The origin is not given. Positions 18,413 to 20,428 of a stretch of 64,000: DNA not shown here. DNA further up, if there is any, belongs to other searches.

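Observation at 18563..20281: Ammonium transporter and P-II regulator encoded as one polypeptide (Amt-GlnK fusion), with Tyr51 of the T-loop replaced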

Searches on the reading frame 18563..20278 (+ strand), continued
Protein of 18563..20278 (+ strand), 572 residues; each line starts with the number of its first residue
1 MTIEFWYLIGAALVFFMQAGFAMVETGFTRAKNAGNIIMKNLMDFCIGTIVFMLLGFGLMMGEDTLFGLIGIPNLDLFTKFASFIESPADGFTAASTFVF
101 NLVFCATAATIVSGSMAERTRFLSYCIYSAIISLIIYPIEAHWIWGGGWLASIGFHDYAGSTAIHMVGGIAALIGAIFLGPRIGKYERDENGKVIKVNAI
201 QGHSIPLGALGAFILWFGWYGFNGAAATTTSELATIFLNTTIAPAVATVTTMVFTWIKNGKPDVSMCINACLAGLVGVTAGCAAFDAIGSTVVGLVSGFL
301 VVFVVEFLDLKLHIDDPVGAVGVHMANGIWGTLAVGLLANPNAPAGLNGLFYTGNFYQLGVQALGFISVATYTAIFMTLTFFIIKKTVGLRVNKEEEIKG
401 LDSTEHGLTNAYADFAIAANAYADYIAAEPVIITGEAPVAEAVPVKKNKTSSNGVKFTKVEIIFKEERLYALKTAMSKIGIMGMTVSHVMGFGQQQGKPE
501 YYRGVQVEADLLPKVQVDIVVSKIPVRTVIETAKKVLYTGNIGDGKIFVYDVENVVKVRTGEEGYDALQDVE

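Call 30: find_homologous_proteins(query=P0153, max_evalue=1e-10)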
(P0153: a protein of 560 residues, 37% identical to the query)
Query P0153 (560 aa): 421 proteins with E <= 1e-10 among 8000 candidates; the best 120 are listed.
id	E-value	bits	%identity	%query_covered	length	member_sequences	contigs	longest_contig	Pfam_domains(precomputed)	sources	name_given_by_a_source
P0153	0.0e+0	1224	100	100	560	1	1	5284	PF00543.28,PF00909.27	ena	-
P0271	3.1e-134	467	39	99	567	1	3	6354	PF00543.28,PF00909.27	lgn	-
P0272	1.5e-133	465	40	98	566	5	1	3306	PF00543.28,PF00909.27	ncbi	-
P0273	4.0e-133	463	39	98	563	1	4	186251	PF00543.28,PF00909.27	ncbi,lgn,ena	-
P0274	4.4e-133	463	38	98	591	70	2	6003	PF00543.28,PF00909.27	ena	-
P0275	5.9e-133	463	40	98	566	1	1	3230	PF00543.28,PF00909.27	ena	-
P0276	1.1e-132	462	39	99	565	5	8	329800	PF00543.28,PF00909.27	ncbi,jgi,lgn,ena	-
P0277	3.2e-130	454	38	99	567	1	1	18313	PF00543.28,PF00909.27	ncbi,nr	ncbi:MAG: ammonium transporter [Anaerocolumna sp.]|nr:ammonium transporter [Anaerocolumna sp.]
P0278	3.5e-130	454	38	99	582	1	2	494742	PF00543.28,PF00909.27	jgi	jgi:Amt family ammonium transporter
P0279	5.7e-130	453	40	98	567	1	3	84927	PF00543.28,PF00909.27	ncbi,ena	-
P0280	7.2e-130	453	40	98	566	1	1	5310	PF00543.28,PF00909.27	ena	-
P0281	8.2e-130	452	40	98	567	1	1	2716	PF00543.28,PF00909.27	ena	-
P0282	8.4e-130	452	38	99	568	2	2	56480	PF00543.28,PF00909.27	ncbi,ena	-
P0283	4.4e-129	450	38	99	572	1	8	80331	PF00543.28,PF00909.27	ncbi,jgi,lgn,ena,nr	ncbi:MAG TPA: ammonium transporter [Oscillospiraceae bacterium]|nr:ammonium transporter [Oscillospir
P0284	1.9e-128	448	39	98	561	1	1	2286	PF00543.28,PF00909.27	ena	-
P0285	5.2e-128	446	39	98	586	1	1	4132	PF00543.28,PF00909.27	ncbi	-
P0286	6.5e-128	446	39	99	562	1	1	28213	PF00543.28,PF00909.27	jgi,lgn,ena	-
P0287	1.3e-126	442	38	99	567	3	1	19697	PF00543.28,PF00909.27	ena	-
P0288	1.6e-126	441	36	99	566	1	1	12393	PF00543.28,PF00909.27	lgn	-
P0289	6.4e-125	436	37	99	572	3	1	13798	PF00543.28,PF00909.27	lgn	-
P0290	2.1e-124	435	37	99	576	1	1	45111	PF00543.28,PF00909.27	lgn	-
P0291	4.6e-124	433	37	99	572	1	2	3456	PF00543.28,PF00909.27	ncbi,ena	-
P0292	4.3e-123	430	36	98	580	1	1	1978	PF00543.28,PF00909.27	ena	-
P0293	4.9e-123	430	36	98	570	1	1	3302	PF00543.28,PF00909.27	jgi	jgi:Amt family ammonium transporter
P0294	7.0e-123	429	36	99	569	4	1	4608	PF00543.28,PF00909.27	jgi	jgi:Amt family ammonium transporter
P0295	1.0e-122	429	38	99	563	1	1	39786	PF00543.28,PF00909.27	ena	-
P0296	4.0e-121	424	38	99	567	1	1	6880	PF00543.28,PF00909.27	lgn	-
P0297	7.0e-119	416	37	98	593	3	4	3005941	PF00543.28,PF00909.27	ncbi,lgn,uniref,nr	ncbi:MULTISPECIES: ammonium transporter [Caproicibacterium]|uniref:Ammonium transporter n=1 Tax=Capr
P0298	2.4e-118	415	37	98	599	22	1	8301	PF00543.28,PF00909.27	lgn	-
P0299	5.5e-118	413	37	98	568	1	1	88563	PF00543.28,PF00909.27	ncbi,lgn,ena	-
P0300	5.5e-118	413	37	98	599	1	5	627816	PF00543.28,PF00909.27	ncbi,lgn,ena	-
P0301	6.0e-118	413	37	98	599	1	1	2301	PF00543.28,PF00909.27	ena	-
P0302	5.5e-116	407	36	98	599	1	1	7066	PF00543.28,PF00909.27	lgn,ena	-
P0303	1.7e-115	405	36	98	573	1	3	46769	PF00543.28,PF00909.27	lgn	-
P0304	1.1e-114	402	35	98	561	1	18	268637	PF00543.28,PF00909.27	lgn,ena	-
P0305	3.4e-114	401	35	98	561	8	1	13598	PF00543.28,PF00909.27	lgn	-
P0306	3.9e-114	401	35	98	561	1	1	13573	PF00543.28,PF00909.27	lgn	-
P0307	4.3e-114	400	35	98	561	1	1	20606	PF00543.28,PF00909.27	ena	-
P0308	5.0e-114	400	35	98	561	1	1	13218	PF00543.28,PF00909.27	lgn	-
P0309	6.3e-114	400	35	98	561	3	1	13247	PF00543.28,PF00909.27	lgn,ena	-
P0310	6.4e-114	400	35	98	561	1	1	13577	PF00543.28,PF00909.27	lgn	-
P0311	7.2e-114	400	36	98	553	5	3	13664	PF00543.28,PF00909.27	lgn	-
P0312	7.8e-114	400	35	98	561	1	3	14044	PF00543.28,PF00909.27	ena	-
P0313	8.3e-114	400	35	98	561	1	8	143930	PF00543.28,PF00909.27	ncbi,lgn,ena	-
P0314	9.8e-114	399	35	98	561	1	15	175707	PF00543.28,PF00909.27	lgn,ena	-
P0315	1.1e-113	399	35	98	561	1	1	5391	PF00543.28,PF00909.27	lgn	-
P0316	1.5e-113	399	35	98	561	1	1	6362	PF00543.28,PF00909.27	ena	-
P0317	1.7e-113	399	35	98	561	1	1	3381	PF00543.28,PF00909.27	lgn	-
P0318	1.8e-113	398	35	98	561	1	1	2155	PF00543.28,PF00909.27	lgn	-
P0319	2.0e-113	398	35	98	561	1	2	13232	PF00543.28,PF00909.27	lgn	-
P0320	2.1e-113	398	35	98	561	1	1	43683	PF00543.28,PF00909.27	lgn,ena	-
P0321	2.2e-113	398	35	98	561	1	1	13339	PF00543.28,PF00909.27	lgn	-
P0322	2.4e-113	398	35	98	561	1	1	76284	PF00543.28,PF00909.27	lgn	-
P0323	2.6e-113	398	35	98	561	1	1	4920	PF00543.28,PF00909.27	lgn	-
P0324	2.8e-113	398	35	98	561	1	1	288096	PF00543.28,PF00909.27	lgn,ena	-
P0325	2.8e-113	398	35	98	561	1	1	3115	PF00543.28,PF00909.27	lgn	-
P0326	3.0e-113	398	35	98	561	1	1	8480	PF00543.28,PF00909.27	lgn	-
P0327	3.2e-113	398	35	98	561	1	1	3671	PF00543.28,PF00909.27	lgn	-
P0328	3.3e-113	398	35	98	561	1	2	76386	PF00543.28,PF00909.27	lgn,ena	-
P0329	3.4e-113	398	35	98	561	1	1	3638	PF00543.28,PF00909.27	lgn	-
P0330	3.6e-113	397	35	98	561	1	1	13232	PF00543.28,PF00909.27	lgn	-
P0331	3.7e-113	397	35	98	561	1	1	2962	PF00543.28,PF00909.27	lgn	-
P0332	3.8e-113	397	35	98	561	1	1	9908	PF00543.28,PF00909.27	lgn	-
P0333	3.8e-113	397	35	98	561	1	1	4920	PF00543.28,PF00909.27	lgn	-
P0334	3.9e-113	397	35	98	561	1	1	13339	PF00543.28,PF00909.27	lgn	-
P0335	4.2e-113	397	35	98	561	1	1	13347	PF00543.28,PF00909.27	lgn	-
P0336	4.5e-113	397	35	98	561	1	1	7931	PF00543.28,PF00909.27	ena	-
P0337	4.5e-113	397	35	98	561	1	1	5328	PF00543.28,PF00909.27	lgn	-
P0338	4.5e-113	397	35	98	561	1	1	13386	PF00543.28,PF00909.27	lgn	-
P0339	4.6e-113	397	35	98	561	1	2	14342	PF00543.28,PF00909.27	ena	-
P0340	4.9e-113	397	35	98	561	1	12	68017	PF00543.28,PF00909.27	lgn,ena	-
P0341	5.0e-113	397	35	98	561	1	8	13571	PF00543.28,PF00909.27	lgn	-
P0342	5.0e-113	397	35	98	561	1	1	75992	PF00543.28,PF00909.27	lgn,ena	-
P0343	5.3e-113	397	35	98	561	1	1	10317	PF00543.28,PF00909.27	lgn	-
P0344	5.3e-113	397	35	98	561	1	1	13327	PF00543.28,PF00909.27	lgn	-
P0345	5.5e-113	397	35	98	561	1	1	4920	PF00543.28,PF00909.27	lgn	-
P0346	5.5e-113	397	35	98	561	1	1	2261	PF00543.28,PF00909.27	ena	-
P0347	5.6e-113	397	35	98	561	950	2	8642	PF00543.28,PF00909.27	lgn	-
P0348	5.6e-113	397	35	98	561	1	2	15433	PF00543.28,PF00909.27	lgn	-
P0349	6.1e-113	397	35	98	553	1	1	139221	PF00543.28,PF00909.27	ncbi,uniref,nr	ncbi:MAG: ammonium transporter [Ruminococcus bicirculans]|uniref:ammonium transporter n=2 Tax=Rumino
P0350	6.2e-113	397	35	98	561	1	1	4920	PF00543.28,PF00909.27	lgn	-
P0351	6.4e-113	397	35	98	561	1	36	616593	PF00543.28,PF00909.27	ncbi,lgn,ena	-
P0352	6.7e-113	397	35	98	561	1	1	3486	PF00543.28,PF00909.27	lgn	-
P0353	6.9e-113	396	35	98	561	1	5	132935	PF00543.28,PF00909.27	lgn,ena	-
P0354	7.1e-113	396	35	98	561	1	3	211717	PF00543.28,PF00909.27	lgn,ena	-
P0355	7.2e-113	396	35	98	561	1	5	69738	PF00543.28,PF00909.27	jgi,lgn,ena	-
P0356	7.2e-113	396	35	98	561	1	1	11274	PF00543.28,PF00909.27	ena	-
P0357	7.3e-113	396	35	98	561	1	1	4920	PF00543.28,PF00909.27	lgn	-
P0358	7.4e-113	396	35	98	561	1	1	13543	PF00543.28,PF00909.27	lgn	-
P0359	8.1e-113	396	35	98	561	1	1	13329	PF00543.28,PF00909.27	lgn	-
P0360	8.1e-113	396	35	98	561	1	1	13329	PF00543.28,PF00909.27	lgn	-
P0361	8.2e-113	396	35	98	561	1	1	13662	PF00543.28,PF00909.27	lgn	-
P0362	8.3e-113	396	35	98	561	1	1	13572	PF00543.28,PF00909.27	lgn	-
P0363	8.3e-113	396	35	98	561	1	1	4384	PF00543.28,PF00909.27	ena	-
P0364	8.3e-113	396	35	98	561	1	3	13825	PF00543.28,PF00909.27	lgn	-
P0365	8.7e-113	396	35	98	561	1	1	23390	PF00543.28,PF00909.27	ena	-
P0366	8.8e-113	396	35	98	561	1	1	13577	PF00543.28,PF00909.27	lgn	-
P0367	8.9e-113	396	35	98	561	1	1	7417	PF00543.28,PF00909.27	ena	-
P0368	9.1e-113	396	35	98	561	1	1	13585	PF00543.28,PF00909.27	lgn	-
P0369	9.1e-113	396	35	98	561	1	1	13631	PF00543.28,PF00909.27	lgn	-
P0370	9.2e-113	396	35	98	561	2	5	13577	PF00543.28,PF00909.27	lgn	-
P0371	9.2e-113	396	35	98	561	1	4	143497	PF00543.28,PF00909.27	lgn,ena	-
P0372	9.4e-113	396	35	98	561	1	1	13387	PF00543.28,PF00909.27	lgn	-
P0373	9.4e-113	396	35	98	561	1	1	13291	PF00543.28,PF00909.27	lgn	-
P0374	9.9e-113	396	35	98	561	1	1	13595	PF00543.28,PF00909.27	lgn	-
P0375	9.9e-113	396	35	98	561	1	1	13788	PF00543.28,PF00909.27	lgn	-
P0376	9.9e-113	396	35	98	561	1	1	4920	PF00543.28,PF00909.27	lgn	-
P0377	1.0e-112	396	35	98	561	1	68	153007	PF00543.28,PF00909.27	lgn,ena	-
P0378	1.1e-112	396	35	98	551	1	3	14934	PF00543.28,PF00909.27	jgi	jgi:nitrogen regulatory protein P-II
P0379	1.1e-112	396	35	98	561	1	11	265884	PF00543.28,PF00909.27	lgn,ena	-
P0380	1.2e-112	396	35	98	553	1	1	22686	PF00543.28,PF00909.27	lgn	-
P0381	1.2e-112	396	35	98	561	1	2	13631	PF00543.28,PF00909.27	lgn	-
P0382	1.2e-112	396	35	98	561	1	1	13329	PF00543.28,PF00909.27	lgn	-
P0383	1.2e-112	396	35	98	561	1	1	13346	PF00543.28,PF00909.27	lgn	-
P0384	1.2e-112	396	35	98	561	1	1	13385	PF00543.28,PF00909.27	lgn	-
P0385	1.3e-112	396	35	98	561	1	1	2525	PF00543.28,PF00909.27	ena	-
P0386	1.3e-112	396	35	98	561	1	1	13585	PF00543.28,PF00909.27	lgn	-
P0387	1.4e-112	395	35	98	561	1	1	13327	PF00543.28,PF00909.27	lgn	-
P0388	1.5e-112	395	35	98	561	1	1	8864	PF00543.28,PF00909.27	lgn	-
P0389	1.5e-112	395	35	98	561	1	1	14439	PF00543.28,PF00909.27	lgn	-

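Call 38: find_encoding_contigs(protein=P0011, flank=6000, max_places=2)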
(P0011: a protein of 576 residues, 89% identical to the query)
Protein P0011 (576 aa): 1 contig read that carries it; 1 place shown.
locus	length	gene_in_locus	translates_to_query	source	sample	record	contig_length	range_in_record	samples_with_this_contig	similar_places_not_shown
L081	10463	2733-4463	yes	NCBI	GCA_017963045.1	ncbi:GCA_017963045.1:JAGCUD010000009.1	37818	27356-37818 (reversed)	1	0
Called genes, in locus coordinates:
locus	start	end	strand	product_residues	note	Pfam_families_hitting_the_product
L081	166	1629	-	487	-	PF03415:Peptidase_C11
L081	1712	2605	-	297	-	PF00126:HTH_1, PF03466:LysR_substrate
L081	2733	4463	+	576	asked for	PF00909:Ammonium_transp, PF00543:P-II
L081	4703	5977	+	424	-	PF00709:Adenylsucc_synt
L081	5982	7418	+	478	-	PF00206:Lyase_1, PF10397:ADSL_C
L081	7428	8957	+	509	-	PF00117:GATase, PF07722:Peptidase_C26, PF02540:NAD_synthase, PF00958:GMP_synt_C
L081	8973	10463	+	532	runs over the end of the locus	PF06418:CTP_synth_N, PF00117:GATase, PF07722:Peptidase_C26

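Call 39: find_encoding_contigs(protein=P0025, flank=6000, max_places=2)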
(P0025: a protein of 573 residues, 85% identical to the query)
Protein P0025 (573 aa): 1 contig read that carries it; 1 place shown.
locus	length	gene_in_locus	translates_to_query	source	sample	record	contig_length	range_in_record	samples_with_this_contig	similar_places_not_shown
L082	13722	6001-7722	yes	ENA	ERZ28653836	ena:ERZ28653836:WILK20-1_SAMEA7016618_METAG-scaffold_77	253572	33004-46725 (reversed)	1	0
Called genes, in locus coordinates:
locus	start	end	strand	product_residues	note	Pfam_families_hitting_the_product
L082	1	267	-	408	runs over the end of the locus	PF07992:Pyr_redox_2, PF00070:Pyr_redox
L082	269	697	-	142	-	PF13237:Fer4_10 (faint), PF13247:Fer4_11, PF12838:Fer4_7 (weak), PF13187:Fer4_9 (weak), PF12797:Fer4_2 (weak), PF00037:Fer4 (weak), PF12837:Fer4_6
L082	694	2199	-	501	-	PF12838:Fer4_7 (weak), PF13187:Fer4_9 (weak), PF00037:Fer4 (weak), PF04898:Glu_syn_central (weak), PF01645:Glu_synthase, PF04898:Glu_syn_central, PF01070:FMN_dh (weak)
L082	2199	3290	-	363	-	PF00310:GATase_2, PF13522:GATase_6 (faint), PF13537:GATase_7 (faint)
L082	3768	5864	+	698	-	PF12437:GSIII_N, PF00120:Gln-synt_C, PF18318:Gln-synt_C-ter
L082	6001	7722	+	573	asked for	PF00909:Ammonium_transp, PF00543:P-II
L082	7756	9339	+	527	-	PF13522:GATase_6, PF13537:GATase_7, PF12481:DUF3700 (weak), PF00733:Asn_synthase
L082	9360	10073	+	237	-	PF01259:SAICAR_synt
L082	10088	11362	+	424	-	PF00709:Adenylsucc_synt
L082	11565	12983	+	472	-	PF00206:Lyase_1, PF10397:ADSL_C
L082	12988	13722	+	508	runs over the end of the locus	PF00117:GATase, PF07722:Peptidase_C26 (weak), PF02540:NAD_synthase, PF03054:tRNA_Me_trans (faint), PF00958:GMP_synt_C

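Call 41: predict_structure(alignment_id=A1)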
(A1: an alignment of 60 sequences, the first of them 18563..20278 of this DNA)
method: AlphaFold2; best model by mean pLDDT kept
length: 572 residues; sequences in the alignment: 60
mean_pLDDT: 81.4   pTM: 0.75
mean pLDDT of the five models: 81.4, 80.9, 79.8, 79.6, 76.6
residues with pLDDT >= 90: 221; 70-90: 237; 50-70: 73; < 50: 41
segments of 3 or more residues with pLDDT < 50: 414-439, 441-453
pLDDT, mean of each block of 10 residues (from residue 1): 70 88 87 86 89 82 68 56 58 70 88 85 93 92 89 92 93 92 86 82 81 93 85 93 98 93 91 96 96 98 93 83 95 97 95 96 96 97 95 86 76 42 28 40 43 68 82 84 78 59 68 78 86 81 75 79 76 49
secondary structure, 60 per line:
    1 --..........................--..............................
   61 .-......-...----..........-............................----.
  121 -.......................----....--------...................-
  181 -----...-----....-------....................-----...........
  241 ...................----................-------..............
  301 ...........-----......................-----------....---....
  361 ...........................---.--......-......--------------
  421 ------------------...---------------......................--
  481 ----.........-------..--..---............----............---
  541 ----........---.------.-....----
elements in order: H3-28 H31-61 E63-65 E70-72 H77-86 H88-115 H122-144 H149-152 H161-179 E186-188 E194-197 H205-224 H230-259 H264-279 H287-311 H317-338 H350-353 H357-387 H394-399 H401-406 E457-465 H466-478 E485-493 E510-521 H526-537 E545-552 H565-568

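Call 53: fold_search(model_id=the predicted structure, library=pdb)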
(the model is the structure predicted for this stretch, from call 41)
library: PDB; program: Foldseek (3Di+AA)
matches with E <= 10: 1077; with E <= 0.001: 213
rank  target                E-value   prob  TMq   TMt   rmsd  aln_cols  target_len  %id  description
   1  6eu6                  3.8e-26  1.00  0.65  0.90   2.5       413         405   38  Sensor Amt Protein (released 2018-01-24)
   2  8qj4_A                7.4e-25  1.00  0.64  0.90   2.8       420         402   34  Receptor Sd-Amt1 (ON-state) (released 2024-06-12)
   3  8qj3_A                2.3e-24  1.00  0.64  0.90   2.7       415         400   34  Receptor Sd-Amt1 (OFF-state) (released 2024-06-12)
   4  2b2f                  9.5e-24  1.00  0.65  0.94   2.0       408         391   33  Ammonium Transporter Amt-1 from A.fulgidus (Native) (released 2005-10-11)
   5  8qpf_A                5.6e-23  1.00  0.61  0.89   2.7       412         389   34  Ammonium Transporter Amt1 from Shewanella denitrificans (released 2024-06-12)
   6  2ns1_A                1.0e-20  1.00  0.65  0.91   2.8       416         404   30  Crystal structure of the e. coli ammonia channel AMTB complexed with the signal transduction protein GLNK (released 2006-12-26)
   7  2nuu_D                3.9e-20  1.00  0.63  0.88   2.9       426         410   30  Regulating the Escherichia coli ammonia channel: the crystal structure of the AmtB-GlnK complex (released 2006-11-21)
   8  2nuu_A                1.1e-19  1.00  0.63  0.88   2.9       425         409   30  Regulating the Escherichia coli ammonia channel: the crystal structure of the AmtB-GlnK complex (released 2006-11-21)
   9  1u77                  1.9e-19  1.00  0.60  0.89   3.0       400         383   29  Crystal Structure of Ammonia Channel AmtB from E. Coli (released 2004-09-21)
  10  2npk                  2.5e-18  1.00  0.60  0.90   2.6       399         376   28  An unusual twin-His arrangement in the pore of ammonia channels is essential for substrate conductance (released 2006-11-14)
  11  5fuf                  7.7e-18  1.00  0.60  0.76   3.7       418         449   25  Crystal structure of the Mep2 mutant S453D from Candida albicans (released 2016-05-04)
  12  3c1g                  1.0e-17  1.00  0.58  0.91   2.4       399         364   27  Substrate binding, deprotonation and selectivity at the periplasmic entrance of the E. coli ammonia channel AmtB (released 2008-03-18)
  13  2npe                  1.0e-17  1.00  0.58  0.90   2.9       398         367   27  An unusual twin-His arrangement in the pore of ammonia channels is essential for substrate conductance (released 2006-11-14)
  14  2npd                  1.1e-17  1.00  0.59  0.91   2.4       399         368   28  An unusual twin-His arrangement in the pore of ammonia channels is essential for substrate conductance (released 2006-11-14)
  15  1xqe                  1.3e-17  1.00  0.58  0.90   2.9       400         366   28  The mechanism of ammonia transport based on the crystal structure of AmtB of E. coli. (released 2004-10-26)
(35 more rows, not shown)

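Call 64: list_cluster_members(proteins=[window:18563-20278:+, P0297])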
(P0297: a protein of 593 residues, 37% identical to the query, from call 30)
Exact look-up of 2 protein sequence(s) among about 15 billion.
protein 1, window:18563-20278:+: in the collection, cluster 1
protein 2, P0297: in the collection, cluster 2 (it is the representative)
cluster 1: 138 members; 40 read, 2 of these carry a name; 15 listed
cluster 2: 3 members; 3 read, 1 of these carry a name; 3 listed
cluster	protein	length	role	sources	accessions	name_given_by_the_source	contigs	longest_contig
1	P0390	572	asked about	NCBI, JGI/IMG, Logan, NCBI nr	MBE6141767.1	MAG: ammonium transporter [Erysipelotrichaceae bacterium] | Amt family ammonium transporter | ammonium transporter [Erysipelotrichaceae bacterium]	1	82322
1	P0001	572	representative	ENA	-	-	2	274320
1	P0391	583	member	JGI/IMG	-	Amt family ammonium transporter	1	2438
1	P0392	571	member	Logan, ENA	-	-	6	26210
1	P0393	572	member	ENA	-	-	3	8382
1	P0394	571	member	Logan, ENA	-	-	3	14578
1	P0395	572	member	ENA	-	-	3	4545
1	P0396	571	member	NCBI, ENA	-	-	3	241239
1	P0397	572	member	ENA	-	-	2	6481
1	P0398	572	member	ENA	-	-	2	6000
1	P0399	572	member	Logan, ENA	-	-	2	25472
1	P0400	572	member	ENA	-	-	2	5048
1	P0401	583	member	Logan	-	-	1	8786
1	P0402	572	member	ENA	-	-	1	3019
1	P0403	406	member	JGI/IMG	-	-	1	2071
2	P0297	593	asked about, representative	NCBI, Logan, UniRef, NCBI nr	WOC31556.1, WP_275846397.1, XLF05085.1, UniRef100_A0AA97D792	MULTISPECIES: ammonium transporter [Caproicibacterium] | Ammonium transporter n=1 Tax=Caproicibacterium argilliputei TaxID=3030016 ... | ammonium transporter [Caproicibacterium argilliputei]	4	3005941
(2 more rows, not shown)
